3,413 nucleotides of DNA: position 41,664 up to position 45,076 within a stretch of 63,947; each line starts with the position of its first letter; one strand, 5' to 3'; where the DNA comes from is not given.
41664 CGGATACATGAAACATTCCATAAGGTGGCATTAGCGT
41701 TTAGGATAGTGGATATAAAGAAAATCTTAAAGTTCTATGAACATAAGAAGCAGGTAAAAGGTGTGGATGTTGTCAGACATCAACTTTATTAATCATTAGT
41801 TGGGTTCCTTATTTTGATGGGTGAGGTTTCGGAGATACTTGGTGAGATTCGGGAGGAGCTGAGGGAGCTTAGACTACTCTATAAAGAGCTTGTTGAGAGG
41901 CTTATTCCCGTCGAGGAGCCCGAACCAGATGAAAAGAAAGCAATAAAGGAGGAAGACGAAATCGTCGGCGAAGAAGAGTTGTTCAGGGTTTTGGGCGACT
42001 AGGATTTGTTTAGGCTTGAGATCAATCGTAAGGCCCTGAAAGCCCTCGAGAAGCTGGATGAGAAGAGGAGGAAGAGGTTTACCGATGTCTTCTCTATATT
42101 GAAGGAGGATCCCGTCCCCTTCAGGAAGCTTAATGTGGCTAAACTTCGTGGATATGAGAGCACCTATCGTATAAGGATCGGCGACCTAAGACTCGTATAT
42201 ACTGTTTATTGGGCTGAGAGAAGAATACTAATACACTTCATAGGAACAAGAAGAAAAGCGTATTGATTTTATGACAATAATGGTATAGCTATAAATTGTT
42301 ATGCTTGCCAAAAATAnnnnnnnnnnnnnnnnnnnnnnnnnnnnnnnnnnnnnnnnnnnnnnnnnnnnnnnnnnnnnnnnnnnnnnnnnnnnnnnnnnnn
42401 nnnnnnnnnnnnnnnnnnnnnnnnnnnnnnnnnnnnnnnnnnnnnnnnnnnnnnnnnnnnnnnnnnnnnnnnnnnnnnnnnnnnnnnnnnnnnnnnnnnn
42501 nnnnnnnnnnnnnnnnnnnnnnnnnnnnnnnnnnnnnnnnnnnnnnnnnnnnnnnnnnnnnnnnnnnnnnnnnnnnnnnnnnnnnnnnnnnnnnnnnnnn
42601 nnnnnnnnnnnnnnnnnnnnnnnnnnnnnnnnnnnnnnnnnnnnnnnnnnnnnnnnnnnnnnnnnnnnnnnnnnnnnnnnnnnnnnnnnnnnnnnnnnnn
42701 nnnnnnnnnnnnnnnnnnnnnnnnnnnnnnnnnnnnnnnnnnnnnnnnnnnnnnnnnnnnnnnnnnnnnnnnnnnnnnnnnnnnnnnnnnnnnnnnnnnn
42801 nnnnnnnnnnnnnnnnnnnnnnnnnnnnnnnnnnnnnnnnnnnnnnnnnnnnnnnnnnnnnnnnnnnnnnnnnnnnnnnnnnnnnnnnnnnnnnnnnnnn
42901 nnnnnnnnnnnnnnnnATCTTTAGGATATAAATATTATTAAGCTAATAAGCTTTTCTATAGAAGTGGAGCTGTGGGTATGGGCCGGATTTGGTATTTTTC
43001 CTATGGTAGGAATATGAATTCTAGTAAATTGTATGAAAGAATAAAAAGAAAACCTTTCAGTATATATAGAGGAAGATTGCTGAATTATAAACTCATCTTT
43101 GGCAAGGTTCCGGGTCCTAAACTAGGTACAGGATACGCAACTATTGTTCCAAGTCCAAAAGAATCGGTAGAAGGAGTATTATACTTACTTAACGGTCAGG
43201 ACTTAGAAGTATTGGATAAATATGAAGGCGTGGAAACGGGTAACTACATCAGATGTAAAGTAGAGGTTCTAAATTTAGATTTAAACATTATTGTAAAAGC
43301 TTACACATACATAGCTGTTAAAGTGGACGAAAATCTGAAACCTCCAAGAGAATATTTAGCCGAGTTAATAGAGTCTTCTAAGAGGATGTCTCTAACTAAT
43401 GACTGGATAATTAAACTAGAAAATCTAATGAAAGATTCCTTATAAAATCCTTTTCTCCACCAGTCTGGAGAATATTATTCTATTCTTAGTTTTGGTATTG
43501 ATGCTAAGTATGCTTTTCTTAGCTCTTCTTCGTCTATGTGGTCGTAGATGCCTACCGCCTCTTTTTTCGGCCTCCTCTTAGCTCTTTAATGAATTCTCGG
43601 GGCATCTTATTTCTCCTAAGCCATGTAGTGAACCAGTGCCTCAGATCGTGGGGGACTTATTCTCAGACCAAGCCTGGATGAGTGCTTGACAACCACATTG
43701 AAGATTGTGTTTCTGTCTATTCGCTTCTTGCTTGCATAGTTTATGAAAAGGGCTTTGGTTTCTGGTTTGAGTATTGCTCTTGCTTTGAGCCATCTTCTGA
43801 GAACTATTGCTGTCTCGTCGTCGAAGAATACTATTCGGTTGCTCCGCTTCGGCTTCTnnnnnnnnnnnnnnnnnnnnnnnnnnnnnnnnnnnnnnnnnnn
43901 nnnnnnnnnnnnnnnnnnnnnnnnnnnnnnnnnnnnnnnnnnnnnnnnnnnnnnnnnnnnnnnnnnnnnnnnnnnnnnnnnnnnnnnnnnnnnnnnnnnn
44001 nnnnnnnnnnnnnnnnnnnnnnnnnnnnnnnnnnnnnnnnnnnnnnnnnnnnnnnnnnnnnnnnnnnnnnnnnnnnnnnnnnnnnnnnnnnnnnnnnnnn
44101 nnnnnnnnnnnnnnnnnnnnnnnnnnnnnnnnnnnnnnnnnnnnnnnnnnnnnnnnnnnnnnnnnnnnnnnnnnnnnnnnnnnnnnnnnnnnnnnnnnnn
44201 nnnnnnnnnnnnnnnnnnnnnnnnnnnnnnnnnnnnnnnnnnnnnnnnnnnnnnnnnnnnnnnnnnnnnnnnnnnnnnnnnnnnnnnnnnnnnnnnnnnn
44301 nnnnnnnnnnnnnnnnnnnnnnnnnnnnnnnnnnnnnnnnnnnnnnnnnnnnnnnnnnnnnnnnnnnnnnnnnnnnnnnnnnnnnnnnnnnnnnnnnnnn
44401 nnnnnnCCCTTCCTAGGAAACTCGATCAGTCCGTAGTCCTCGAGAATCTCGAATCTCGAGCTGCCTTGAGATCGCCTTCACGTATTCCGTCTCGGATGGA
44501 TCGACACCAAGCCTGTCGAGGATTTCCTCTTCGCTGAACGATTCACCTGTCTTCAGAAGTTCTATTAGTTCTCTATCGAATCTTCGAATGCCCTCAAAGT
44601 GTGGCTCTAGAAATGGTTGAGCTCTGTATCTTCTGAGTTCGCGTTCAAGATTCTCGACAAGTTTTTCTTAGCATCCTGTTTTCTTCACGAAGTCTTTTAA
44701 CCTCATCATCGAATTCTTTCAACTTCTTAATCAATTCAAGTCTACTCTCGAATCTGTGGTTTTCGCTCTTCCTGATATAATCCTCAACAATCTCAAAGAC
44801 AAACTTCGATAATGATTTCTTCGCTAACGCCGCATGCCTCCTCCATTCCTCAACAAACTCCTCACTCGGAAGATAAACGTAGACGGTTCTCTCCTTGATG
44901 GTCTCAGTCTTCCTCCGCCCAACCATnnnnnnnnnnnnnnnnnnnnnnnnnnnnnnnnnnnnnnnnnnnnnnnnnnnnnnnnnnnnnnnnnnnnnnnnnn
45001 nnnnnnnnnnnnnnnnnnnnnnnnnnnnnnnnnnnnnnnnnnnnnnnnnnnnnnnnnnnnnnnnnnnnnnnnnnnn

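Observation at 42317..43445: Divergent pair: possible HEPN (Rx4H) protein and a gamma-glutamylcyclotransferase-family protein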

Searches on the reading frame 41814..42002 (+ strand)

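Call 3: search_protein_families(library=pfam, proteins=[window:41814-42002:+], max_evalue=1)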
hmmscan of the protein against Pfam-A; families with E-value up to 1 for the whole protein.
window:41814-42002:+ (62 aa): 1 family
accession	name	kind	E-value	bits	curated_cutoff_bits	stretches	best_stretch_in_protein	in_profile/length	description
PF12325.13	TMF_TATA_bd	-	0.03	14.9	29.1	1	1-30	86-115/115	TATA element modulatory factor 1 TATA binding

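Call 4: search_protein_families(library=padloc, proteins=[window:41814-42002:+], max_evalue=1)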
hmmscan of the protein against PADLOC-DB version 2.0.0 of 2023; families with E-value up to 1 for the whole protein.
window:41814-42002:+ (62 aa): 0 families

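Call 6: search_protein_families(library=ncbifam, proteins=[window:41814-42002:+], max_evalue=1)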
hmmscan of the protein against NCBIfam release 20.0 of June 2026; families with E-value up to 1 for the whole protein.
window:41814-42002:+ (62 aa): 0 families

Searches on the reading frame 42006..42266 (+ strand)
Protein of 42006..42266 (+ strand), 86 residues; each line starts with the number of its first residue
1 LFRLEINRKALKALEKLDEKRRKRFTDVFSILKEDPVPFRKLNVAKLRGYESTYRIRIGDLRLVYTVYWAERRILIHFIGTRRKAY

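Call 3: search_protein_families(library=pfam, proteins=[window:42006-42266:+], max_evalue=1)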
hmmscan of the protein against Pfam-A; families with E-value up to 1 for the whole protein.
window:42006-42266:+ (86 aa): 3 families
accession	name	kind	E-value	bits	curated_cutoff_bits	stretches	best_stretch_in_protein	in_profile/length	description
PF05016.21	ParE_toxin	-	1.1e-06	29.5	23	1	5-86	2-89/89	ParE toxin of type II toxin-antitoxin system, parDE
PF05973.20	Gp49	-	0.021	15.3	23.9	1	13-78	2-69/90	Phage derived protein Gp49-like (DUF891)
PF19658.4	DUF6161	-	0.12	12.3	27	1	12-74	29-89/216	Family of unknown function (DUF6161)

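Call 4: search_protein_families(library=padloc, proteins=[window:42006-42266:+], max_evalue=1)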
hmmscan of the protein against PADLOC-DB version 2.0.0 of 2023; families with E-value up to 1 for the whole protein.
window:42006-42266:+ (86 aa): 0 families

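Call 6: search_protein_families(library=ncbifam, proteins=[window:42006-42266:+], max_evalue=1)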
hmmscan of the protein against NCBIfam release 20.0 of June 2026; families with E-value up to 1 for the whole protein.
window:42006-42266:+ (86 aa): 2 families
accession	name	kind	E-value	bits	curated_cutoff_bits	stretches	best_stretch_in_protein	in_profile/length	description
TIGR02385.1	RelE_StbE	subfamily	5.7e-05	23.5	27.9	1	4-82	2-84/88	type II toxin-antitoxin system mRNA interferase toxin, RelE/StbE family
NF053545.1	flexirubin_DarG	equivalog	0.15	12.2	170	0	3-33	94-125/129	flexirubin biosynthesis protein DarG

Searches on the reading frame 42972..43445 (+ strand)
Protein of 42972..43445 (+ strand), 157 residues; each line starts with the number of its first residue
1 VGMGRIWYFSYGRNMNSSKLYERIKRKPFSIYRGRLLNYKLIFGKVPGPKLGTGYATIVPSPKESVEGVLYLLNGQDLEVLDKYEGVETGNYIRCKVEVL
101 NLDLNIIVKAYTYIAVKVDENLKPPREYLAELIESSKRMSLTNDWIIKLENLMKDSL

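Call 3: search_protein_families(library=pfam, proteins=[window:42972-43445:+], max_evalue=1)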
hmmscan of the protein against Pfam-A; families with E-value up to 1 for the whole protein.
window:42972-43445:+ (157 aa): 3 families
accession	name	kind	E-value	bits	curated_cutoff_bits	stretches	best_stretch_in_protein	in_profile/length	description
PF13772.11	AIG2_2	-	4.8e-13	49.8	27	1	65-149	1-83/83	AIG2-like family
PF06094.17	GGACT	-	5e-12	46.9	22.8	1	8-117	1-104/120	Gamma-glutamyl cyclotransferase, AIG2-like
PF04752.17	ChaC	-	0.011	16.3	21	1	56-154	50-155/176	ChaC-like protein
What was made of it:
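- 42972..43445 (+): C7orf24/AIG2_2-type gamma-glutamyl cyclotransferase gene. It is 157 aa from GTG 42972, and most likely 155 aa from ATG 42978. Pfam AIG2_2 4.8e-13 and GGACT 5e-12 (call 3).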

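Call 4: search_protein_families(library=padloc, proteins=[window:42972-43445:+], max_evalue=1)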
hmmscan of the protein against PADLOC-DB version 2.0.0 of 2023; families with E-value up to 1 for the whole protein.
window:42972-43445:+ (157 aa): 0 families

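Call 6: search_protein_families(library=ncbifam, proteins=[window:42972-43445:+], max_evalue=1)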
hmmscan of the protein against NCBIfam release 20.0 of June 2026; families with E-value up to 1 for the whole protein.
window:42972-43445:+ (157 aa): 1 family
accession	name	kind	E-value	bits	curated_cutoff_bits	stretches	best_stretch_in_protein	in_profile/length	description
TIGR02007.1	fdx_isc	equivalog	0.12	12.5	132.1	1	76-113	67-104/110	ISC system 2Fe-2S type ferredoxin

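Call 47: find_homologous_proteins(query=window:42978-43445:+, max_evalue=0.001)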
Query window:42978-43445:+ (155 aa): 2 proteins with E <= 0.001 among 18 candidates.
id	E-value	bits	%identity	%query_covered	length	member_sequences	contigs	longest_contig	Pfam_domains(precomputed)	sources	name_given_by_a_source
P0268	8.4e-97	339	100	100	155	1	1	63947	PF13772.12,PF06094.18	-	-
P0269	4.7e-53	197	59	98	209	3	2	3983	PF13772.12,PF06094.18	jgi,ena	-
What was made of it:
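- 42972..43445 (+): P0268 is 155 aa (call 47).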

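Call 48: find_encoding_contigs(protein=P0269, flank=4000, max_places=4)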
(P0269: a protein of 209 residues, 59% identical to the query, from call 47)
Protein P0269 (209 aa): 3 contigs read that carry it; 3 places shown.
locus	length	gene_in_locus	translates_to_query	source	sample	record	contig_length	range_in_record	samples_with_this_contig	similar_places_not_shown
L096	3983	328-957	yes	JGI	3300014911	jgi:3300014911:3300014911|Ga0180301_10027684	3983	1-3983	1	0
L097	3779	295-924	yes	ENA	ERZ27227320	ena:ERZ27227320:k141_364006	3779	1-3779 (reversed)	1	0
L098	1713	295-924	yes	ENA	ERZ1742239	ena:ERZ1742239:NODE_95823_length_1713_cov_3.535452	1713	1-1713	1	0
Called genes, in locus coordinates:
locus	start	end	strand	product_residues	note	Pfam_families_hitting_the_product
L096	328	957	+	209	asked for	PF06094:GGACT, PF13772:AIG2_2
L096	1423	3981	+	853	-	?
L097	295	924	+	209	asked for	PF06094:GGACT, PF13772:AIG2_2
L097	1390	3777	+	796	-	?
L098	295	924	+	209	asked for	PF06094:GGACT, PF13772:AIG2_2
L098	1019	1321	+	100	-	-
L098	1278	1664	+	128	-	-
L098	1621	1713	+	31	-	?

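Call 95: search_solved_structures(query=A3, max_evalue=0.01, show_alignments=2)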
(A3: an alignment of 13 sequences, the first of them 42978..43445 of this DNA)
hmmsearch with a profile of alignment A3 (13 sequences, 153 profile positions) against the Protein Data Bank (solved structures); distinct sequences matched with E-value up to 0.01: 9.
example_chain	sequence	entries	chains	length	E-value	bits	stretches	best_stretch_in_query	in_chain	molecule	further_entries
2pn7_A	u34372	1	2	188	8.2e-29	103.4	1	4-143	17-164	human gamma-glutamyl cyclotransferase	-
2i5t_A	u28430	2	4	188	8.2e-29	103.4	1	4-143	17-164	Protein C7orf24 | Uncharacterized protein C7orf24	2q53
3cry_A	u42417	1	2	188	6.3e-28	100.6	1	4-143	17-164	Gamma-glutamyl cyclotransferase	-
2rbh_A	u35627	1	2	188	1e-27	99.9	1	4-143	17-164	Gamma-glutamyl cyclotransferase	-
2qik_A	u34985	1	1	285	1.2e-13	54.2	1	4-143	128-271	UPF0131 protein ykqA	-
2g0q_A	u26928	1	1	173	2.2e-06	30.6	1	7-105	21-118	AT5G39720.1 protein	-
2jqv_A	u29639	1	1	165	7.8e-05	25.6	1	52-109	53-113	AIG2 protein-like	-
2kl2_A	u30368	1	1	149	0.0015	21.4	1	57-111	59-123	AIG2-like domain-containing protein 1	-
1vkb_A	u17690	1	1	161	0.0017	21.2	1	57-111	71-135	hypothetical protein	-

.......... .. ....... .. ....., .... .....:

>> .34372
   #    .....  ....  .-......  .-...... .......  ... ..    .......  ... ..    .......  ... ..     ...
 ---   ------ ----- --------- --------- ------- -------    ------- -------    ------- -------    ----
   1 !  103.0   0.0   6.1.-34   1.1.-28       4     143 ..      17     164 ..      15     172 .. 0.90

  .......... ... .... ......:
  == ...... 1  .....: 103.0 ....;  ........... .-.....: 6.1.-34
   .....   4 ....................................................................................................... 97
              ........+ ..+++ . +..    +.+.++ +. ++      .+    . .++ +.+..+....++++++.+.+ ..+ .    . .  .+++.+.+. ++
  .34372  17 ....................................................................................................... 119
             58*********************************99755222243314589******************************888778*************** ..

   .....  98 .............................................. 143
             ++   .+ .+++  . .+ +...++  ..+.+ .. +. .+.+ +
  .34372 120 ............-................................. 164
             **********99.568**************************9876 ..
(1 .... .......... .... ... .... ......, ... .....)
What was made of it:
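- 42972..43445 (+): The partner-family profile, which includes this sequence, matches human GGCT 2pn7 at E=8e-29 (call 95).
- On GGCT / AIG2_2 (C7orf24-like gamma-glutamyl cyclotransferase): The partner-family profile matches human GGCT 2pn7 at E=8e-29 over residues 17-164 (call 95).
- Active enzyme: the partner profile matches human GGCT at E=8e-29, including the YGSN and LD..E motifs (call 95).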

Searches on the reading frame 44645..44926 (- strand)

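Call 3: search_protein_families(library=pfam, proteins=[window:44645-44926:-], max_evalue=1)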
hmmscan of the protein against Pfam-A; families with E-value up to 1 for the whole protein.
window:44645-44926:- (93 aa): 4 families
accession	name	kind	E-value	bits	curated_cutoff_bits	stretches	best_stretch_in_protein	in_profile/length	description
PF10475.15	Vps54_N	-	0.0017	18.2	27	1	24-82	82-140/291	Vacuolar-sorting protein 54, of GARP complex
PF25566.1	RIMB1_N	-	0.022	15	28.5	1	61-91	6-36/129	RIMB1-like, N-terminal domain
PF01166.23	TSC22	-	0.039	14.6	30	1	65-91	19-45/57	TSC-22/dip/bun family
PF19891.5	DUF6364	-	0.078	13.9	27.3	1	22-75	11-58/70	Family of unknown function (DUF6364)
